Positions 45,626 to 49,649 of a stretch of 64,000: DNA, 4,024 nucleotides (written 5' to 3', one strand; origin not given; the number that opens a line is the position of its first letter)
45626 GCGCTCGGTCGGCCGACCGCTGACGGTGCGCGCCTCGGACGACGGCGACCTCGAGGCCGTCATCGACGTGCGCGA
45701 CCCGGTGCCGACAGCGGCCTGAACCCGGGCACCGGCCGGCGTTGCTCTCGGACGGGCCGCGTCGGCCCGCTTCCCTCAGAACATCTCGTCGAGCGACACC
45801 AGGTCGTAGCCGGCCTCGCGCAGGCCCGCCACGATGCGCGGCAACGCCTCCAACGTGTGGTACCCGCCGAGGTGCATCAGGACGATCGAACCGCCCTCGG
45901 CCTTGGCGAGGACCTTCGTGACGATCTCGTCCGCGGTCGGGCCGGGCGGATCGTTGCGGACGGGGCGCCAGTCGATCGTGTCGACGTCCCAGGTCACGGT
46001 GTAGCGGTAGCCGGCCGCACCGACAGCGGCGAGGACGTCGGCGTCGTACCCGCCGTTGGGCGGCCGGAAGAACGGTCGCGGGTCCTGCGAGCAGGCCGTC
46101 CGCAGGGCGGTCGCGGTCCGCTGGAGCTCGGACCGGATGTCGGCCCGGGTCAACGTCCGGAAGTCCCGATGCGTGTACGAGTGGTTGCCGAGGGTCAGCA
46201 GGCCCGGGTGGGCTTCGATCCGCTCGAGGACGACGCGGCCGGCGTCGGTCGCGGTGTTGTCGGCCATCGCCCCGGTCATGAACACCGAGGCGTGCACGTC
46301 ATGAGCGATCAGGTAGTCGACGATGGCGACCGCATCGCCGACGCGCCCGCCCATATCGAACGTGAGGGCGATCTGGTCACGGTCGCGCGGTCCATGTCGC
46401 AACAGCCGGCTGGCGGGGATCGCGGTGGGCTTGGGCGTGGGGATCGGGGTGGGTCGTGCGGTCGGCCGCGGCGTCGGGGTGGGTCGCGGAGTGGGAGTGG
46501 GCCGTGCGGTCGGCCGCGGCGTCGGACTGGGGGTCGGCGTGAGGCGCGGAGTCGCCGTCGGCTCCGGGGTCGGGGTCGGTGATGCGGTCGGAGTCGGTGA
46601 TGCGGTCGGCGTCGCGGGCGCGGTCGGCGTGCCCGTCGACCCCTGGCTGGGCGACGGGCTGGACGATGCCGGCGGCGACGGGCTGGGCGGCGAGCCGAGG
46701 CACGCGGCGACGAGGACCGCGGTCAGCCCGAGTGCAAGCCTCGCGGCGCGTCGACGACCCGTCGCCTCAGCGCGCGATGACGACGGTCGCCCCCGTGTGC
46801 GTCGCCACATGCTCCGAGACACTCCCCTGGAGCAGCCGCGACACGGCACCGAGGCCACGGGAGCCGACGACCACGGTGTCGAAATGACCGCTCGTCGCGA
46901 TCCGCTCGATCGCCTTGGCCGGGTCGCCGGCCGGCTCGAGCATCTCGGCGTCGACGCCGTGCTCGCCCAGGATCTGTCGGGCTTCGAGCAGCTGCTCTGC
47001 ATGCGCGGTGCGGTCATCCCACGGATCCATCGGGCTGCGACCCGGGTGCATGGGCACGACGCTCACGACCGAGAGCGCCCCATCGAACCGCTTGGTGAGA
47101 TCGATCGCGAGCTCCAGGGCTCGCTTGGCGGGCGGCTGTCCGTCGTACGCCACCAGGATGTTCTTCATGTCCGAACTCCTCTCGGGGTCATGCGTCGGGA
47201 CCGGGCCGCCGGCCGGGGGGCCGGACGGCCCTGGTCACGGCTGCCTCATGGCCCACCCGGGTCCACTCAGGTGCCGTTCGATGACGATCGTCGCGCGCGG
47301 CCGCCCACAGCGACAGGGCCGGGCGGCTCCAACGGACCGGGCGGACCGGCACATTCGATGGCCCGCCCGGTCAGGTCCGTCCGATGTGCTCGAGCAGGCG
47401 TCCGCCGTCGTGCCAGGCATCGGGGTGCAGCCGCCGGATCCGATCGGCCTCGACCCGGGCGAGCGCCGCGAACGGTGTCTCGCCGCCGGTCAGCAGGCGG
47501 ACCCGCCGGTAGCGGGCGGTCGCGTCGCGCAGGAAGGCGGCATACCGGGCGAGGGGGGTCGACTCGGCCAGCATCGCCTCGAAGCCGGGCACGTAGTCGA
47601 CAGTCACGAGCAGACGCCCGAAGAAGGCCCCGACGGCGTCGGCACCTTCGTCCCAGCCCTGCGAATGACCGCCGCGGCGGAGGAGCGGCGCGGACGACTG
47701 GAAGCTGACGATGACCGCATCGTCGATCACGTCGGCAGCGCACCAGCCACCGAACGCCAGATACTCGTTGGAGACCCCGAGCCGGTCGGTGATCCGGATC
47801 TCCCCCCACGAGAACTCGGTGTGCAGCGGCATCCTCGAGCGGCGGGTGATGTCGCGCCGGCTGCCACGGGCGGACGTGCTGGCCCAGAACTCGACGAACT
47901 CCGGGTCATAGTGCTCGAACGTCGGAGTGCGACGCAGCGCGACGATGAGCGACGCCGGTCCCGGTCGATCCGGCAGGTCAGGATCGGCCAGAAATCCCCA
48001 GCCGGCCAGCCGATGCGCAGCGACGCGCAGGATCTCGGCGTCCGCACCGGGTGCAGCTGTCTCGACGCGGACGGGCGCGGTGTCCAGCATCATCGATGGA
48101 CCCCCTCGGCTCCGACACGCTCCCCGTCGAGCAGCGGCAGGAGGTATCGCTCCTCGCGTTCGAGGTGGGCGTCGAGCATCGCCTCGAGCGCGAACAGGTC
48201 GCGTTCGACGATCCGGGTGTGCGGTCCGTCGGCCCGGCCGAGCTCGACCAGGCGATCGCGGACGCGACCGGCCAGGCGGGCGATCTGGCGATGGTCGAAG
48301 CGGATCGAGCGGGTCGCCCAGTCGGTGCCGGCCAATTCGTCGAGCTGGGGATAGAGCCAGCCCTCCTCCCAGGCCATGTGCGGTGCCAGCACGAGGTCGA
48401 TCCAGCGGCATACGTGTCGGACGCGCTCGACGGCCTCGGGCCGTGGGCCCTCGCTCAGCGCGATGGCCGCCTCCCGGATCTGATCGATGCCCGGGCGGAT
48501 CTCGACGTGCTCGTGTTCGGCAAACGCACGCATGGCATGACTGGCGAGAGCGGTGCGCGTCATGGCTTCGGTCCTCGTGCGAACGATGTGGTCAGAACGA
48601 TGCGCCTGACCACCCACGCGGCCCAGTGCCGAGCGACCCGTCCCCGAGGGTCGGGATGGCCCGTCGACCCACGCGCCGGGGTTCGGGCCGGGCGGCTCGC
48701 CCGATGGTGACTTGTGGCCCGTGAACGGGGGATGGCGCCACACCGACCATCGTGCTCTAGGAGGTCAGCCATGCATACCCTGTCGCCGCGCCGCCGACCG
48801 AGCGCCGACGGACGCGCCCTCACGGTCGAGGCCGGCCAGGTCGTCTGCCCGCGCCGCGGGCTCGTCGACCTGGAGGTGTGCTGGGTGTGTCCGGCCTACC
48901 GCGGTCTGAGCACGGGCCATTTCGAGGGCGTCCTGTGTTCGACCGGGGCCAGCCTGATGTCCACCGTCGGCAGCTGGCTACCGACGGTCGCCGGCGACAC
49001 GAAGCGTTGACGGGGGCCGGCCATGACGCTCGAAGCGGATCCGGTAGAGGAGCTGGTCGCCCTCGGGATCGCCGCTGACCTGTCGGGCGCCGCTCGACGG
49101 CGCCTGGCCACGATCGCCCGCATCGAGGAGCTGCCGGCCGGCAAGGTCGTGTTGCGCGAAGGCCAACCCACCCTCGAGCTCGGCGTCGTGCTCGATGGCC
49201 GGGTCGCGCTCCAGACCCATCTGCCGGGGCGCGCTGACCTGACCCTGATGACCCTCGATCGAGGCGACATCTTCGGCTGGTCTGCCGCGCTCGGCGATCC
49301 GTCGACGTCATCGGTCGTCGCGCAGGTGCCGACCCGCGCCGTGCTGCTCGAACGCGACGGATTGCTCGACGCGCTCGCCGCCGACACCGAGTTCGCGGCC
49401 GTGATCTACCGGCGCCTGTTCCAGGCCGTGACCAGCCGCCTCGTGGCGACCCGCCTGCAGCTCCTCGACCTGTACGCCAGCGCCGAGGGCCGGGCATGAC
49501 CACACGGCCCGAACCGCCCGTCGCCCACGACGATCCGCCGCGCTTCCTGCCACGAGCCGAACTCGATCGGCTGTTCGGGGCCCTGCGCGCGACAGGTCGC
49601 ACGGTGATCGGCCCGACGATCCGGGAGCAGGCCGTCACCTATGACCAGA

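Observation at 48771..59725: Group-3b-type [NiFe]-hydrogenase embedded in a persulfide-relay neighbourhood: candidate H2-sulfur redox module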

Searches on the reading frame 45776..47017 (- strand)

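Call 20: search_protein_families(library=pfam, proteins=[window:45776-47017:-], max_evalue=0.001)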
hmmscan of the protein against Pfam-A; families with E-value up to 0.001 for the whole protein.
window:45776-47017:- (413 aa): 1 family
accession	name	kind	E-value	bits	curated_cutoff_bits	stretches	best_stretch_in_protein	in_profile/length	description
PF01522.26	Polysacc_deac_1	-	1.6e-23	83.4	23.1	1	210-339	3-123/124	Polysaccharide deacetylase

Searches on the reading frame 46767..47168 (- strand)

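Call 20: search_protein_families(library=pfam, proteins=[window:46767-47168:-], max_evalue=0.001)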
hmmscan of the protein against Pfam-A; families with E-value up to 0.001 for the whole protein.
window:46767-47168:- (133 aa): 1 family
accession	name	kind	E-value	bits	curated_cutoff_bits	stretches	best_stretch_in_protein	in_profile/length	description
PF00582.32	Usp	-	1.1e-26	94.5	24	1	1-133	1-141/141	Universal stress protein family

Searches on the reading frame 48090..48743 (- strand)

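Call 20: search_protein_families(library=pfam, proteins=[window:48090-48743:-], max_evalue=0.001)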
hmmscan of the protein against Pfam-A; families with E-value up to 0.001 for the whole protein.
window:48090-48743:- (217 aa): 1 family
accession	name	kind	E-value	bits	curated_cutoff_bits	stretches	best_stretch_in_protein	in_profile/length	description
PF01814.28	Hemerythrin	-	2.1e-14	54.6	25.3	1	76-205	7-127/127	Hemerythrin HHE cation binding domain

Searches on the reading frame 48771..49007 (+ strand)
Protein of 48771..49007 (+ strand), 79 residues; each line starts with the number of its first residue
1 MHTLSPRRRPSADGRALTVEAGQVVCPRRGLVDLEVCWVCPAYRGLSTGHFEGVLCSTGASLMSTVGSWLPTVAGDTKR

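Call 5: search_protein_families(library=pfam, proteins=[window:48771-49007:+], max_evalue=0.01)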
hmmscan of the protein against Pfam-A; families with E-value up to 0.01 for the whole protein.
seq(79 aa): 0 families

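Call 7: search_protein_families(library=ncbifam, proteins=[window:48771-49007:+], max_evalue=0.01)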
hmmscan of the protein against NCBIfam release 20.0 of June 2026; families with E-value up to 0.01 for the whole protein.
seq(79 aa): 0 families

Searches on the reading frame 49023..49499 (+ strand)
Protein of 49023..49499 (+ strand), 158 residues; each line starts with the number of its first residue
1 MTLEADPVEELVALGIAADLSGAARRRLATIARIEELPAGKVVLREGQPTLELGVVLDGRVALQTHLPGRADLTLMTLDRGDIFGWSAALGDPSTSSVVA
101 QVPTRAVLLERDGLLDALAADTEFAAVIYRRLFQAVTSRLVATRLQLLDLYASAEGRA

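Call 5: search_protein_families(library=pfam, proteins=[window:49023-49499:+], max_evalue=0.01)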
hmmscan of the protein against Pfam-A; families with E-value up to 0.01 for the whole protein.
window:49023-49499:+ (158 aa): 1 family
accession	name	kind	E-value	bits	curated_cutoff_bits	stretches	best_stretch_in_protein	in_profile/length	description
PF00027.35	cNMP_binding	-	5.3e-14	52.4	27.5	1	35-120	2-88/89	Cyclic nucleotide-binding domain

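Call 7: search_protein_families(library=ncbifam, proteins=[window:49023-49499:+], max_evalue=0.01)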
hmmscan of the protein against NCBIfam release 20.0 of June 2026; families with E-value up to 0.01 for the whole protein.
window:49023-49499:+ (158 aa): 4 families
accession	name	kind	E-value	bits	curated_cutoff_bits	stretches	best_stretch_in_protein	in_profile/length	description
TIGR03896.1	cyc_nuc_ocin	subfamily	2.4e-08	33.7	161.05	1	31-146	7-127/317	bacteriocin-type transport-associated protein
NF006901.0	PRK09392.1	equivalog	4.8e-06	26.1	211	1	8-135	6-133/236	transcriptional activator FtrB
NF041163.2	encap_f2b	equivalog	8.1e-05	21.9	400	1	23-115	86-180/450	family 2B encapsulin nanocompartment shell protein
NF058543.1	ActPatMycb56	equivalog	0.0087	14.9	460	1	18-142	5-124/317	acetyltransferase Pat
